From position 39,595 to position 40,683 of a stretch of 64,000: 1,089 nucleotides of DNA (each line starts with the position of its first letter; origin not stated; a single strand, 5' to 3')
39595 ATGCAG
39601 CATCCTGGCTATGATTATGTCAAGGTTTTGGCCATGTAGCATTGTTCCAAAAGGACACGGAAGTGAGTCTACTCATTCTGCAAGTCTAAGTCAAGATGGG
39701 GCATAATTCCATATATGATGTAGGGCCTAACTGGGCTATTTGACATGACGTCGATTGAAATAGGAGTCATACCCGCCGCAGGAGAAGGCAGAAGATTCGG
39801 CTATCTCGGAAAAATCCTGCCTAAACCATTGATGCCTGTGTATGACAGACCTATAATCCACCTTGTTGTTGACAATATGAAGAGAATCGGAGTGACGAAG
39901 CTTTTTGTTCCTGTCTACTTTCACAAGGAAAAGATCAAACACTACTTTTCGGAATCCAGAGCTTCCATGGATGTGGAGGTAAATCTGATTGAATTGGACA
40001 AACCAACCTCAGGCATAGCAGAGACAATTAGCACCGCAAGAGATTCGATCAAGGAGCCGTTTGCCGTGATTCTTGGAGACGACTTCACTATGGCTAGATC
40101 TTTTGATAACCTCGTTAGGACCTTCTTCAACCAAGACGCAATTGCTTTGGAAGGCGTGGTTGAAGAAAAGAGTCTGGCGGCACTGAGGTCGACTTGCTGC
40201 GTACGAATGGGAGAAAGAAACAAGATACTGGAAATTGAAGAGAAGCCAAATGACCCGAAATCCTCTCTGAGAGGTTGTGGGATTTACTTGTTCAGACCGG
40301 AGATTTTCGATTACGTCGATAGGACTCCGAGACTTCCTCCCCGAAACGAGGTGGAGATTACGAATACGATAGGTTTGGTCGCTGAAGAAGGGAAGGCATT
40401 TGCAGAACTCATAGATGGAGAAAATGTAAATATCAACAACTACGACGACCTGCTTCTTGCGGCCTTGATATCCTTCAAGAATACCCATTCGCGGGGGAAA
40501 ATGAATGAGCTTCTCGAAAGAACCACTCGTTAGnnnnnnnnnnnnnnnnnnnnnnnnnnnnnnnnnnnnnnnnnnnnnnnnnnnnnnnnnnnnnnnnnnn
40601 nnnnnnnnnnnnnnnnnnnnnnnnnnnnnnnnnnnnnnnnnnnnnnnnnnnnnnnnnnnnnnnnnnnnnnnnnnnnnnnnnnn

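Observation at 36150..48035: Compositionally mosaic, AT-rich surface-glycan island grafted onto a native-GC glycosylation cluster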

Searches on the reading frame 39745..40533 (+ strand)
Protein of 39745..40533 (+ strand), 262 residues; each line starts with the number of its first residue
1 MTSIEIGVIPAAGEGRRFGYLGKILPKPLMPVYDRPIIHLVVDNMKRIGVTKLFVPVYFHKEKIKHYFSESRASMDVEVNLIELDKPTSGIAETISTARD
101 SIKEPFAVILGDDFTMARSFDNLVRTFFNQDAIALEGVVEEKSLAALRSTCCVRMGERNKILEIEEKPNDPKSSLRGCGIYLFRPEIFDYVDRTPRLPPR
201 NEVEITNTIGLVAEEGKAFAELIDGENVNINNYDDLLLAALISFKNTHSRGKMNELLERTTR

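Call 6: search_protein_families(library=pfam, proteins=[window:39745-40533:+], max_evalue=0.01)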
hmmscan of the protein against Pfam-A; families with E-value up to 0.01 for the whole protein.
window:39745-40533:+ (262 aa): 2 families
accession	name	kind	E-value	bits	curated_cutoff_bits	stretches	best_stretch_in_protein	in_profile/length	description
PF00483.29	NTP_transferase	-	8.1e-24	85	21.2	1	7-224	2-221/245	Nucleotidyl transferase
PF12804.13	NTP_transf_3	-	6e-08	33.5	27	1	7-113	1-96/160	MobA-like NTP transferase domain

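Call 38: search_protein_families(library=ncbifam, proteins=[window:39745-40533:+], max_evalue=0.01)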
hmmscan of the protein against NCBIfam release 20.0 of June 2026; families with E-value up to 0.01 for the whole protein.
window:39745-40533:+ (262 aa): 30 families (the best 25 are shown)
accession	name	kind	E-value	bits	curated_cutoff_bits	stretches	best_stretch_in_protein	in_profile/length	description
TIGR03992.1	Arch_glmU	subfamily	1.1e-35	123.3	292.1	1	8-248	4-232/393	bifunctional sugar-1-phosphate nucleotidylyltransferase/acetyltransferase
NF041313.1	UDPGP_AglF_Halo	equivalog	5.6e-32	111.1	400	1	7-235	3-226/234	UTP--glucose-1-phosphate uridylyltransferase AglF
TIGR01208.1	rmlA_long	equivalog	1.1e-26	93.6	320.25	1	7-245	2-236/353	glucose-1-phosphate thymidylyltransferase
TIGR01099.1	galU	equivalog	8.5e-24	84.5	326.8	2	7-83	4-77/261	UTP--glucose-1-phosphate uridylyltransferase GalU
NF041173.1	Sug_nt_acttase_Thmprot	equivalog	8.3e-22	77.7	600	1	8-218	4-202/405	bifunctional sugar-1-phosphate nucleotidylyltransferase/acetyltransferase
TIGR01207.1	rmlA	equivalog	1.1e-15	57.5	360.65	1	7-222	2-213/286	glucose-1-phosphate thymidylyltransferase RfbA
NF049965.1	GlMnHpPGnyltfHddC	equivalog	4.1e-13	49.5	300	1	9-191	5-175/221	D-glycero-D-manno-heptose 1-phosphate guanosyltransferase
NF052502.1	man1P_GTase_Rv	exception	5.6e-12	45.2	440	1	8-193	4-184/352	mannose-1-phosphate guanylyltransferase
NF009928.0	PRK13389.1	equivalog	2.2e-09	36.9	548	1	4-71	8-75/302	UTP--glucose-1-phosphate uridylyltransferase GalU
NF045761.1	NAMPUrTaseMurU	equivalog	6e-09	36.1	250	1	9-118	5-113/226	N-acetylmuramate alpha-1-phosphate uridylyltransferase MurU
NF045495.1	AdoCbiPCobY_Meth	equivalog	8e-09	35.3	250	1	9-128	5-120/195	adenosylcobinamide-phosphate guanylyltransferase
NF007516.0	PRK10122.1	equivalog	1.4e-08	34.2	534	1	7-71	6-70/297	UTP--glucose-1-phosphate uridylyltransferase GalF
NF012024.0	PRK15480.1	equivalog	1.9e-08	33.8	588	1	6-217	5-212/292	glucose-1-phosphate thymidylyltransferase RfbA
NF003670.0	PRK05293.1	equivalog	2.2e-08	33.4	470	1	6-186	6-199/382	glucose-1-phosphate adenylyltransferase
TIGR01105.1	galF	equivalog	3.2e-08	33.1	659.2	1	7-71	6-70/297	GalU regulator GalF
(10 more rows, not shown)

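Call 51: find_homologous_proteins(query=window:39745-40533:+)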
Query window:39745-40533:+ (262 aa): 141 proteins with E <= 0.001 among 1896 candidates; the best 120 are listed.
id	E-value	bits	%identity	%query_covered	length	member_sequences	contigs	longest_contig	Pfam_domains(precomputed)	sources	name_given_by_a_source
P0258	1.5e-169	580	100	100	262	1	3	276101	PF00483.30,PF12804.14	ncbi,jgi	jgi:dTDP-glucose pyrophosphorylase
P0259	4.4e-93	329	57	97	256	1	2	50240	PF00483.30,PF12804.14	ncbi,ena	-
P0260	5.7e-83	296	55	90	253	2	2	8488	PF00483.30,PF12804.14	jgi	jgi:dTDP-glucose pyrophosphorylase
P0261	1.1e-81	292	54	91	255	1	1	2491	PF00483.30,PF12804.14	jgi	jgi:dTDP-glucose pyrophosphorylase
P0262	1.9e-81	291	54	95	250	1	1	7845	PF00483.30,PF12804.14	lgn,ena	-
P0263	1.1e-80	289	53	92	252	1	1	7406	PF00483.30,PF12804.14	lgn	-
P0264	1.6e-80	288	54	95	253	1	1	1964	PF00483.30,PF01128.26,PF12804.14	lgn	-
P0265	1.9e-80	288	53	92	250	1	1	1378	PF00483.30,PF12804.14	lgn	-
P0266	2.8e-80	287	53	96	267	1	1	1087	PF00483.30,PF12804.14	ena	-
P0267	1.8e-79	285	53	92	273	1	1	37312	PF00483.30,PF12804.14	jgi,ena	-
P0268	4.6e-79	283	52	92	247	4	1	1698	PF00483.30,PF12804.14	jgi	jgi:dTDP-glucose pyrophosphorylase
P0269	5.3e-79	283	52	92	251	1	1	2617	PF00483.30,PF12804.14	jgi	jgi:dTDP-glucose pyrophosphorylase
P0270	5.6e-78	280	52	92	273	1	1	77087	PF00483.30,PF01128.26,PF12804.14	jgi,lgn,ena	-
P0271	2.8e-77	277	52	90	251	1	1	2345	PF00483.30,PF12804.14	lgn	-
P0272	4.7e-77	277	51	96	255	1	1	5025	PF00483.30,PF12804.14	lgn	-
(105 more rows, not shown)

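Call 52: find_encoding_contigs(protein=P0259, flank=10000, max_places=3)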
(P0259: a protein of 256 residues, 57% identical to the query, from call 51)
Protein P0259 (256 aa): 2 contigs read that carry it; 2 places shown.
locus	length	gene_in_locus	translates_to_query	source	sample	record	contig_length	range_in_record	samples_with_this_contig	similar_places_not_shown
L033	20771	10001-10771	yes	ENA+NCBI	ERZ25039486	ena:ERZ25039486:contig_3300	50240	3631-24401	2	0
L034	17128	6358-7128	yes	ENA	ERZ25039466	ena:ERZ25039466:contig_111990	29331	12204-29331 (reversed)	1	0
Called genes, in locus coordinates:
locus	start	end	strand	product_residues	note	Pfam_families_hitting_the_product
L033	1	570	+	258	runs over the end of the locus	PF00005:ABC_tran, PF13304:AAA_21 (faint)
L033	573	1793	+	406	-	PF01458:SUFBD_core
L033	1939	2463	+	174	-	-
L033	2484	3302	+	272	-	PF03477:ATP-cone, PF04471:Mrr_cat (weak)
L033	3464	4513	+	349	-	PF01370:Epimerase, PF04321:RmlD_sub_bind (weak), PF16363:GDP_Man_Dehyd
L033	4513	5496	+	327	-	PF01073:3Beta_HSD (faint), PF01370:Epimerase, PF02719:Polysacc_synt_2 (faint), PF16363:GDP_Man_Dehyd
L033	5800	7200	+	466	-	PF06728:PIG-U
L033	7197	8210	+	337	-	-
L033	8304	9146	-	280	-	PF00535:Glycos_transf_2, PF13641:Glyco_tranf_2_3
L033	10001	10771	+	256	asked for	PF00483:NTP_transferase, PF12804:NTP_transf_3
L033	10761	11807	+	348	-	PF00535:Glycos_transf_2, PF10111:Glyco_tranf_2_2 (weak), PF13506:Glyco_transf_21, PF13641:Glyco_tranf_2_3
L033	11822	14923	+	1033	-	-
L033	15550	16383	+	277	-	PF13506:Glyco_transf_21 (weak), PF13641:Glyco_tranf_2_3, PF00535:Glycos_transf_2, PF10111:Glyco_tranf_2_2 (weak)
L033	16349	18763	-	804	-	PF11847:GT-C_AftD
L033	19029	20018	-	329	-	PF13439:Glyco_transf_4 (faint), PF20706:GT4-conflict (weak), PF00534:Glycos_transf_1, PF13692:Glyco_trans_1_4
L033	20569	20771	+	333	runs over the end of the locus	PF01943:Polysacc_synt, PF13440:Polysacc_synt_3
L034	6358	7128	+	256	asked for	PF00483:NTP_transferase, PF12804:NTP_transf_3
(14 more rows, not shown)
